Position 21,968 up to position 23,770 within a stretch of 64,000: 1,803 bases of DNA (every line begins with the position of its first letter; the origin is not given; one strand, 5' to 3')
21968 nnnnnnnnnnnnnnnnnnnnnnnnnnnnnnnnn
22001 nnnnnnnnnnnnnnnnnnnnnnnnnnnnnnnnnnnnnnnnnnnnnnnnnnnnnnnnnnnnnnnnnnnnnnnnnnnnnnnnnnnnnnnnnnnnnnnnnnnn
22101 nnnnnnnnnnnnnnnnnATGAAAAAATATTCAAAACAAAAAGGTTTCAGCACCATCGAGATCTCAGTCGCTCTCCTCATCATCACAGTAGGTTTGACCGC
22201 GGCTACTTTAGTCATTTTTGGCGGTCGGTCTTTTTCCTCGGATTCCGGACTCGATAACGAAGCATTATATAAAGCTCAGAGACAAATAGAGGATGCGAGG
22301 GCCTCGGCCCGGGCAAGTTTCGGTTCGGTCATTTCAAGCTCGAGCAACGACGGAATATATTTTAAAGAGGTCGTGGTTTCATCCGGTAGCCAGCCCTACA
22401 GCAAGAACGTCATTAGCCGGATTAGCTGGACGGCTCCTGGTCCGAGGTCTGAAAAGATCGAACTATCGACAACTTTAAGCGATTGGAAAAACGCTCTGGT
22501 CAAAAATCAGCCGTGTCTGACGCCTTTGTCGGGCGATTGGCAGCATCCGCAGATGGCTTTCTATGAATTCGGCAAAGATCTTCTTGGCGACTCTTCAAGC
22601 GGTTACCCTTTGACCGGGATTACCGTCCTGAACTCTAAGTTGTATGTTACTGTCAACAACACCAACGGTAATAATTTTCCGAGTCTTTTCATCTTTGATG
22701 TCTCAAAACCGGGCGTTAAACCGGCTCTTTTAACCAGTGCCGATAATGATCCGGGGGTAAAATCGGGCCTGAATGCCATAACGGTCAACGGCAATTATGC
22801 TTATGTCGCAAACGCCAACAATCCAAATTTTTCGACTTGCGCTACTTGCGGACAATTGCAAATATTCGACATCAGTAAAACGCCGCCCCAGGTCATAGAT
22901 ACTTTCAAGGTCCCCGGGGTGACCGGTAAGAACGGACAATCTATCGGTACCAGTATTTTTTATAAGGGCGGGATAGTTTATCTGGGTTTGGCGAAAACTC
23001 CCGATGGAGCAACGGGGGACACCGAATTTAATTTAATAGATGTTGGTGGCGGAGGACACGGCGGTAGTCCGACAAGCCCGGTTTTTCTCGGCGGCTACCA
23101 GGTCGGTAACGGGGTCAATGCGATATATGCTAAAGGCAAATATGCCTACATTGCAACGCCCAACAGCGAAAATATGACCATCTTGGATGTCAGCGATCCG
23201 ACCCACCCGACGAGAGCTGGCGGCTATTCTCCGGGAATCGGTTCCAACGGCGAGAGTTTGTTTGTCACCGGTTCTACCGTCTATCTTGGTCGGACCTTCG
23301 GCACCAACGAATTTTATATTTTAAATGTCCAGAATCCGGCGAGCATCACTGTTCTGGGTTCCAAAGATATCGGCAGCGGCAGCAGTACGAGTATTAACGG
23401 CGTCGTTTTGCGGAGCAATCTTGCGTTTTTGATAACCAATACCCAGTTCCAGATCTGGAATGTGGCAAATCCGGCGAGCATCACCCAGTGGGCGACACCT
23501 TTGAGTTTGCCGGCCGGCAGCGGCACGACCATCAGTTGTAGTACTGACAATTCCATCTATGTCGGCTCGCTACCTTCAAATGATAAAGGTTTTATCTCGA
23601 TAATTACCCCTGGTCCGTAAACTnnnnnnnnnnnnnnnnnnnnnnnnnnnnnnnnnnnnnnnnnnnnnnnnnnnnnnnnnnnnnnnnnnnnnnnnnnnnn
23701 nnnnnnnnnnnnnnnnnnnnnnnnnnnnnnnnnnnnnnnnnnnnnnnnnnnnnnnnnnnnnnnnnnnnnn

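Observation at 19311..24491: Minimal ComG/type IV pilus operon whose largest pilin is fused to an LVIVD beta-propeller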

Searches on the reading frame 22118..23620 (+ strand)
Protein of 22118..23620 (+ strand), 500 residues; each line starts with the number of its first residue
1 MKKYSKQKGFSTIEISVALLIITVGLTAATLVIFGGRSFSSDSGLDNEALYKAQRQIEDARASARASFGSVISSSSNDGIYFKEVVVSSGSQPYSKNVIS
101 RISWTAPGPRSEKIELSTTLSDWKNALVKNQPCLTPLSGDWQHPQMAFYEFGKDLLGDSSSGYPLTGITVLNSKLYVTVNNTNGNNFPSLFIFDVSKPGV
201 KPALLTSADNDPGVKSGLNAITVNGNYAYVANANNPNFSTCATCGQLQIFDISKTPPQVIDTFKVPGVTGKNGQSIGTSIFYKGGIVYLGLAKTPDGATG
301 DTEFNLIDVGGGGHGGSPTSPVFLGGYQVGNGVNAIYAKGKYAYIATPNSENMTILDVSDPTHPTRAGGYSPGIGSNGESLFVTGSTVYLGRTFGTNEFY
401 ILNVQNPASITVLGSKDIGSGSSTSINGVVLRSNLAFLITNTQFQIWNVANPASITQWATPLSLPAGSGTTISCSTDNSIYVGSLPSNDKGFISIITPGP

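Call 3: search_protein_families(library=pfam, proteins=[window:22118-23620:+], max_evalue=1)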
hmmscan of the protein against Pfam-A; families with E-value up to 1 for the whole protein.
window:22118-23620:+ (500 aa): 2 families
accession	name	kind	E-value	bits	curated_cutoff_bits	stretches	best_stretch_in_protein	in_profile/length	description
PF08309.17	LVIVD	-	3.5e-13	49.1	20.2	2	336-370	7-40/42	LVIVD repeat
PF07963.17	N_methyl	-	0.0053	16.7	21.2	1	5-29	2-26/27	Prokaryotic N-terminal methylation motif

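Call 4: search_protein_families(library=ncbifam, proteins=[window:22118-23620:+], max_evalue=1)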
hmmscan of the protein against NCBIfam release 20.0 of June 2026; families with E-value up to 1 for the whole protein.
window:22118-23620:+ (500 aa): 4 families
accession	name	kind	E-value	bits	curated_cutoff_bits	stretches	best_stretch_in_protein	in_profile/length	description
TIGR02523.1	type_IV_pilV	equivalog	1.3e-05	25.7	52.2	1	7-66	1-60/139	type IV pilus modification protein PilV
TIGR02532.1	IV_pilin_GFxxxE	domain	0.0094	15.8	16.3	1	7-30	1-24/24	prepilin-type N-terminal cleavage/methylation domain-containing protein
TIGR01708.2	typeII_sec_gspH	equivalog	0.084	12.9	80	1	7-67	1-57/169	type II secretion system minor pseudopilin GspH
TIGR03194.1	4hydrxCoA_A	equivalog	0.23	9.8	994.55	1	379-430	426-478/746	4-hydroxybenzoyl-CoA reductase subunit alpha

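Call 9: find_homologous_proteins(query=window:22118-23620:+)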
Query window:22118-23620:+ (500 aa): 152 proteins with E <= 0.001 among 8000 candidates; the best 120 are listed.
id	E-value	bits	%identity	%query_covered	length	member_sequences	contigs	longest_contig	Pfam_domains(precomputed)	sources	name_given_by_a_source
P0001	0.0e+0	1107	100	100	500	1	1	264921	PF08309.18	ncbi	-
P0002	2.4e-173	595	62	96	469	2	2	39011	-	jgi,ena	-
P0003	1.8e-171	589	58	100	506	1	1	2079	PF08309.18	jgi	-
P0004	2.0e-153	530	53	99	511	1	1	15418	PF08309.18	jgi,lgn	-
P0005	7.5e-145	501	51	98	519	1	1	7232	PF08309.18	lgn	-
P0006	7.7e-144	498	49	99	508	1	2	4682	PF08309.18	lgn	-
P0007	1.7e-143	497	50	99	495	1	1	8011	PF08309.18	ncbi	-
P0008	1.9e-141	490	50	99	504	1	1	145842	PF08309.18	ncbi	-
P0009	6.0e-141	489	49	98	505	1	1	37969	PF08309.18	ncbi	-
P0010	7.1e-139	482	49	100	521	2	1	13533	PF08309.18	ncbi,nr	ncbi:MAG: hypothetical protein HY397_01110 [Candidatus Doudnabacteria bacterium]|nr:hypothetical pro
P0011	3.8e-138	479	50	98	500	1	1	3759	PF08309.18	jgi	-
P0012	1.8e-136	474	49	99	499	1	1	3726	PF08309.18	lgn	-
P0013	6.2e-136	472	49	99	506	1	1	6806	PF08309.18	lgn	-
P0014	9.7e-136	471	48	98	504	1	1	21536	PF08309.18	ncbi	-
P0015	2.3e-135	470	50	99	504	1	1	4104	PF08309.18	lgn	-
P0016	4.9e-134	466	49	100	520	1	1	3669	PF08309.18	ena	-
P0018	2.7e-132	460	49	100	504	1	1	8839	PF08309.18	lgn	-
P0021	1.0e-130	455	49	99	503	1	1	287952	PF08309.18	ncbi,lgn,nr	ncbi:MAG: hypothetical protein KGL67_02150 [Patescibacteria group bacterium]|nr:hypothetical protein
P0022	2.2e-130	454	49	99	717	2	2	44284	PF08309.18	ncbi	-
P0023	9.7e-130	452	47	98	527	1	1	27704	PF08309.18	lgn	-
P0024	2.0e-129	451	48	98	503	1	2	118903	PF08309.18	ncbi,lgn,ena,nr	ncbi:MAG: hypothetical protein CEO12_448 [Parcubacteria group bacterium Gr01-1014_46]|nr:MAG: hypoth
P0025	7.8e-129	449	49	98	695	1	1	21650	PF08309.18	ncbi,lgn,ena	-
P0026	4.1e-128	446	46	100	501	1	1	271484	PF08309.18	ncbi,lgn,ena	-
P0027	6.5e-128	446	46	98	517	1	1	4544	PF08309.18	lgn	-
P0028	5.1e-127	443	48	98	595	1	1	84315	PF08309.18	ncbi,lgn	-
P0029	9.4e-127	442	47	98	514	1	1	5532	PF08309.18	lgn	-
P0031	1.2e-125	438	48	99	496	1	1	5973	PF08309.18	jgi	-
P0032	9.7e-125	435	45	99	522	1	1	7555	PF08309.18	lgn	-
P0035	1.1e-123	432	45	99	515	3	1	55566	PF08309.18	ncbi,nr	ncbi:MAG: hypothetical protein M3Q34_00750 [bacterium]|nr:hypothetical protein [bacterium]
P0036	1.9e-123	431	47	99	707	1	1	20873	PF16640.12,PF08309.18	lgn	-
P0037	5.9e-123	429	45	100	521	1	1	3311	PF08309.18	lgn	-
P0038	1.5e-121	425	45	99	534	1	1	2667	PF08309.18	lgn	-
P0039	4.2e-120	420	47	99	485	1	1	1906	PF08309.18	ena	-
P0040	4.5e-120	420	45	100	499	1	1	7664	PF08309.18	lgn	-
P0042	2.5e-118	414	45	99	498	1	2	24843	PF08309.18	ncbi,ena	-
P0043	2.9e-118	414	46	98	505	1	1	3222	PF08309.18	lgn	-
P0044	6.7e-118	413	45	100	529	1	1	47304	PF08309.18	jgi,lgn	-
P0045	7.1e-118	412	44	98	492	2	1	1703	PF08309.18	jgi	-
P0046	9.1e-118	412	47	99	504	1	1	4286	PF08309.18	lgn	-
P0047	7.5e-117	409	44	100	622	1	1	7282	PF01541.31,PF08309.18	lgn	-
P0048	5.3e-115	403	44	99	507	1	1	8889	PF08309.18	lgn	-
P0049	3.1e-113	397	45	98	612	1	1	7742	PF08309.18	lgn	-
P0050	1.0e-112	396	43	99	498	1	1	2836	PF08309.18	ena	-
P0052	7.8e-112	393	44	99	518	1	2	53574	PF08309.18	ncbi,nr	ncbi:MAG: hypothetical protein KBC06_00415 [Candidatus Pacebacteria bacterium]|nr:hypothetical prote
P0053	9.1e-111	389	44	99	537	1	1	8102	PF08309.18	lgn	-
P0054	2.3e-110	388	44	98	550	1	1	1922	PF08309.18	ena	-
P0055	3.8e-109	384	43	98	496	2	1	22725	PF08309.18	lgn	-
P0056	1.1e-108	382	42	99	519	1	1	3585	PF08309.18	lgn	-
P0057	1.2e-106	375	42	98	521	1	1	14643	PF08309.18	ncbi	-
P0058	4.6e-106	374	43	99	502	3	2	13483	PF08309.18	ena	-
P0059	1.0e-105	372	43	100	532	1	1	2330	PF08309.18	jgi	-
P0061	2.4e-104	368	44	99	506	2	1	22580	PF08309.18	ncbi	-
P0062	3.0e-103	364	43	99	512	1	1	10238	PF08309.18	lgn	-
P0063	3.8e-101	357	44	100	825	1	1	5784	PF08309.18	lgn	-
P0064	4.7e-101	357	41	100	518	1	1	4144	PF08309.18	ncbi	-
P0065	1.1e-100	356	42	99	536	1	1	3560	PF08309.18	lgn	-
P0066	1.2e-98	349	40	98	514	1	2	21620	PF08309.18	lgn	-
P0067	1.4e-98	349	42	99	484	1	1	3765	PF08309.18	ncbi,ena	-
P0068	1.4e-97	346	39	99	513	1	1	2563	PF08309.18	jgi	jgi:type II secretory pathway pseudopilin PulG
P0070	4.9e-97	344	41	98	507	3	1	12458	PF08309.18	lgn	-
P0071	8.7e-97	343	41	98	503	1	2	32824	PF08309.18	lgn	-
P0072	1.4e-96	342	40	98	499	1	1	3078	PF08309.18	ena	-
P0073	2.9e-96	341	42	99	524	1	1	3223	PF08309.18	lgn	-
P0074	6.4e-95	337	40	99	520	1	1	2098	PF08309.18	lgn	-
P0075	1.8e-94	335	41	99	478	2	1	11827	PF08309.18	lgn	-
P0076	1.6e-91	326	39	98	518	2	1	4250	PF08309.18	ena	-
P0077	3.1e-90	321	41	96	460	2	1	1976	PF08309.18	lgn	-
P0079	2.3e-87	312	40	97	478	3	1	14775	PF08309.18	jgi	-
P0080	1.1e-86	310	41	98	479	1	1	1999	PF08309.18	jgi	jgi:hypothetical protein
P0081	2.0e-86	309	39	100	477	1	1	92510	PF08309.18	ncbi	-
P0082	5.5e-85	304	36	99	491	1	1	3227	PF08309.18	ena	-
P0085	5.4e-75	271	37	92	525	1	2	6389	PF07963.18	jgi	jgi:prepilin-type N-terminal cleavage/methylation domain-containing protein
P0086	6.0e-75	271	35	96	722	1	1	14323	PF08309.18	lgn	-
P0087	3.9e-74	268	39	96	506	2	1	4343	PF08309.18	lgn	-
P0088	2.9e-70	255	38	92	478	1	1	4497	PF08309.18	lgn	-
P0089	6.4e-69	251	37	98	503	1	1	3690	PF08309.18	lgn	-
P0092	2.7e-67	246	35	98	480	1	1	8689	PF08309.18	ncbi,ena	-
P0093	4.6e-63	232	36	99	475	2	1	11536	PF08309.18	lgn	-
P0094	1.7e-55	207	34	98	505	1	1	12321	PF08309.18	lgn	-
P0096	4.3e-46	176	33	95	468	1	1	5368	PF08309.18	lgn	-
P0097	5.4e-39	152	32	97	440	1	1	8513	PF08309.18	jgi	-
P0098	3.7e-28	117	28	92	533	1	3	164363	PF08309.18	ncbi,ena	-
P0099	5.8e-28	116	24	53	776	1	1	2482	PF16819.12,PF08309.18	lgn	-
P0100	1.3e-25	108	26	87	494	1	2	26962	PF07963.18,PF09826.16,PF08309.18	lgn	-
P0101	1.4e-25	108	28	47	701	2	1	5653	PF05694.18,PF09826.16,PF08309.18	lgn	-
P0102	6.7e-25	106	26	55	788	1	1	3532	PF09826.16,PF08309.18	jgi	jgi:hypothetical protein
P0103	1.2e-24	105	26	54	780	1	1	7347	PF07679.23,PF13895.13,PF13927.13,PF08309.18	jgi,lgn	-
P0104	6.2e-24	103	31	38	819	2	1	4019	PF09826.16,PF08309.18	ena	-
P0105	1.0e-23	102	28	97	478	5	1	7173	PF08309.18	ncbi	ncbi:MAG: prepilin-type N-terminal cleavage/methylation domain-containing protein [Patescibacteria g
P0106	1.1e-23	102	29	53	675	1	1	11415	PF08309.18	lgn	-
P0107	1.3e-23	102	24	53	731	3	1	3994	PF08309.18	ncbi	-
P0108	4.5e-23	100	27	89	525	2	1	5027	PF08309.18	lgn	-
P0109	4.8e-23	100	25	57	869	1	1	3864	PF18962.8,PF13860.13,PF09826.16,PF08309.18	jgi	jgi:hypothetical protein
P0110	1.9e-22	98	25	58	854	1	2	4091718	PF05694.18,PF18962.8,PF09826.16,PF08309.18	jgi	jgi:hypothetical protein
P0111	2.0e-22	98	26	35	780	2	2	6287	PF09826.16,PF08309.18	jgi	jgi:hypothetical protein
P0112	4.9e-21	93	24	84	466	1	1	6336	PF22494.4,PF09826.16,PF08309.18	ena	-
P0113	1.7e-20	91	29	68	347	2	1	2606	PF08309.18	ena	-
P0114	1.3e-19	88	26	31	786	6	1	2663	PF08309.18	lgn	-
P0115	2.0e-19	88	25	47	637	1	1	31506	PF22494.4,PF05694.18,PF09826.16,PF08309.18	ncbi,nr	ncbi:MAG: hypothetical protein HYY24_02270 [Verrucomicrobia bacterium]|nr:hypothetical protein [Verr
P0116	3.3e-17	80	27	48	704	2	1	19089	PF18962.8,PF08309.18,PF21544.4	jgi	jgi:hypothetical protein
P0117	1.1e-16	79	31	21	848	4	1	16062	PF08309.18,PF12106.15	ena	-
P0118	1.5e-15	75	26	24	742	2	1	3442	PF18962.8,PF09826.16,PF08309.18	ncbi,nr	ncbi:MAG TPA: T9SS type A sorting domain-containing protein, partial [Bacteroidetes bacterium]|nr:T9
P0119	6.2e-15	73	31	22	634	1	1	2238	PF09826.16,PF08309.18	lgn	-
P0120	9.3e-15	72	27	53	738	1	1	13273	PF09826.16,PF08309.18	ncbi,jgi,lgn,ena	-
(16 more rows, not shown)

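Call 13: find_encoding_contigs(protein=P0001, flank=10000, max_places=3)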
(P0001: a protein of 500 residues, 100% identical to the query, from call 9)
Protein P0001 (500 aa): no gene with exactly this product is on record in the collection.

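Call 14: find_encoding_contigs(protein=P0021, flank=8000, max_places=2)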
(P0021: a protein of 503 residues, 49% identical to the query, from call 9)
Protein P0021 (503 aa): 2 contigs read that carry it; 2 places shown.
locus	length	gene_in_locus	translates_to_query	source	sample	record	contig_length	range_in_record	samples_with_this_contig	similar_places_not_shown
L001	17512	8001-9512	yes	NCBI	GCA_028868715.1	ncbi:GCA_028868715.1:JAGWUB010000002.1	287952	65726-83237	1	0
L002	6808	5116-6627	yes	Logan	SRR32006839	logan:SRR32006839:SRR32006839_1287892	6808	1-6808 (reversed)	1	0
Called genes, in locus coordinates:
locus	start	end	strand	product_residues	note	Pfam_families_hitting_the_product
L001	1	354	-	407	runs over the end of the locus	PF00082:Peptidase_S8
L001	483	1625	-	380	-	-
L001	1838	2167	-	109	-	-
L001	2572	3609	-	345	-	-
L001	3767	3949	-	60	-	PF06348:DUF1059 (weak)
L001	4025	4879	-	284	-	-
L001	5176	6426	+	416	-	PF00437:T2SSE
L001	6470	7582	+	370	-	PF00482:T2SSF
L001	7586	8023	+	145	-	PF07963:N_methyl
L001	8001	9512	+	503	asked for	PF08309:LVIVD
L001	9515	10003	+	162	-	PF07963:N_methyl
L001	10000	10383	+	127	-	-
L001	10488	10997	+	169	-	PF07963:N_methyl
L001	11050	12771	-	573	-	PF03717:PBP_dimer, PF00905:Transpeptidase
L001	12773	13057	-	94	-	-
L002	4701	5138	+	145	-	PF07963:N_methyl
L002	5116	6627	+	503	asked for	PF08309:LVIVD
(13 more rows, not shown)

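Call 15: find_encoding_contigs(protein=P0026, flank=8000, max_places=2)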
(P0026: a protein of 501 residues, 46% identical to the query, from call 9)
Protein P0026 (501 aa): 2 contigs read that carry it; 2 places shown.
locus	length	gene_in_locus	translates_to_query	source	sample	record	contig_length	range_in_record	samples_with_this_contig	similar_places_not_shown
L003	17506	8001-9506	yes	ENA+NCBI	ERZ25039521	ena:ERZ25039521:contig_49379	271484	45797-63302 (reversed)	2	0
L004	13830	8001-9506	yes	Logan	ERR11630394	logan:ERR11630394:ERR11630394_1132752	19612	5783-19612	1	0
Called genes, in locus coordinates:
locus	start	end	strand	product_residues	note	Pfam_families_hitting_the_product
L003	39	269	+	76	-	-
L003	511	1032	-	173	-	PF04973:NMN_transporter (faint)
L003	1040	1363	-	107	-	-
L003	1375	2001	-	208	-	PF16715:CDPS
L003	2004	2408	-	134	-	PF18823:InPase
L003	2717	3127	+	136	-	-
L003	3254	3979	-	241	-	-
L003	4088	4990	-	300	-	PF00487:FA_desaturase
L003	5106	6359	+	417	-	PF00437:T2SSE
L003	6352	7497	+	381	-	PF00482:T2SSF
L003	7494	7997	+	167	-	PF07963:N_methyl (weak)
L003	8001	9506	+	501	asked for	PF08309:LVIVD (faint)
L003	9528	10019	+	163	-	PF07963:N_methyl (faint)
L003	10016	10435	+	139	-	-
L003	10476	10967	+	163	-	PF07963:N_methyl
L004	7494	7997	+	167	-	PF07963:N_methyl (weak)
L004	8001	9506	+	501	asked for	PF08309:LVIVD (faint)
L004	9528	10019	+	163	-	PF07963:N_methyl (faint)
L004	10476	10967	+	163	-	PF07963:N_methyl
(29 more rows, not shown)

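Call 16: find_encoding_contigs(protein=P0081, flank=8000, max_places=2)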
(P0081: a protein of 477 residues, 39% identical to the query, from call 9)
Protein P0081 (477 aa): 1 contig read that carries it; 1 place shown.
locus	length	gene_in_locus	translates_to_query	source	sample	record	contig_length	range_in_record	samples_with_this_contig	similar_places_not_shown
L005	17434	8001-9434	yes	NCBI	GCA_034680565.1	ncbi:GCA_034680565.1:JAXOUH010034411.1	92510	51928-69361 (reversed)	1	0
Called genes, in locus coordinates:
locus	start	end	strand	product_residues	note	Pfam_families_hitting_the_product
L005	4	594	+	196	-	-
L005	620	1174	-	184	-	PF10543:ORF6N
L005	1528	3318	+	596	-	-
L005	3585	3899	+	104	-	-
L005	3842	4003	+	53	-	-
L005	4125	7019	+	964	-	PF00005:ABC_tran (faint), PF02463:SMC_N (faint), PF03193:RsgA_GTPase (faint), PF13304:AAA_21 (faint), PF13476:AAA_23 (faint), PF13555:AAA_29 (faint), PF17760:UvrA_inter, PF17755:UvrA_DNA-bind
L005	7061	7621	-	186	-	PF10543:ORF6N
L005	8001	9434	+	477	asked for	PF08309:LVIVD (faint)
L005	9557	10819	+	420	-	PF00437:T2SSE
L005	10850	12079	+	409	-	PF00482:T2SSF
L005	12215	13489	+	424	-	PF02498:Bro-N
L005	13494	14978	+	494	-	PF08309:LVIVD (faint)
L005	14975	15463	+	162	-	PF07963:N_methyl (weak)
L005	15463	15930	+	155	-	-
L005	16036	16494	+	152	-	PF07963:N_methyl (weak)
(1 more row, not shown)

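Call 23: predict_structure(alignment_id=A1)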
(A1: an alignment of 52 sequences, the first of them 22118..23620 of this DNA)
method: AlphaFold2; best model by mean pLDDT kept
length: 500 residues; sequences in the alignment: 52
mean_pLDDT: 89.5   pTM: 0.82
mean pLDDT of the five models: 89.5, 89.1, 89.1, 87.6, 87.6
residues with pLDDT >= 90: 337; 70-90: 124; 50-70: 31; < 50: 8
segments of 3 or more residues with pLDDT < 50: 1-8
pLDDT, mean of each block of 10 residues (from residue 1): 47 76 79 65 89 95 85 91 92 86 88 94 66 80 97 94 93 95 80 95 95 82 96 90 91 96 93 93 96 81 96 92 96 96 96 97 97 89 95 89 97 91 88 93 95 96 91 92 93 95
secondary structure, 60 per line:
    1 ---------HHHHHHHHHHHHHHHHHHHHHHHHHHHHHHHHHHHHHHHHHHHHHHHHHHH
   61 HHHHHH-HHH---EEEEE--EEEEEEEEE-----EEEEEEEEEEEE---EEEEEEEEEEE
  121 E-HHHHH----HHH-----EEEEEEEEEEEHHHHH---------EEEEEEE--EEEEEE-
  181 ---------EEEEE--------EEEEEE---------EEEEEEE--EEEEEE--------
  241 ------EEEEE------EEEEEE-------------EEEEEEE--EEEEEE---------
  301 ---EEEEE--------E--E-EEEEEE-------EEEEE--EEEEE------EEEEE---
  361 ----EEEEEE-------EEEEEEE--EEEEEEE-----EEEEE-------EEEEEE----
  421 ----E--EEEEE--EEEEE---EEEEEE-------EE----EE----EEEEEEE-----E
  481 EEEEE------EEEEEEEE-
elements in order: H10-66 E74-78 E81-89 E95-106 E110-121 H123-127 E140-150 H151-155 E165-171 E174-179 E190-194 E203-208 E218-224 E227-232 E247-251 E258-263 E277-283 E286-291 E304-308 E322-327 E335-339 E342-346 E353-357 E365-370 E378-384 E387-393 E399-403 E411-416 E428-432 E435-439 E443-448 E468-474 E480-485 E492-499
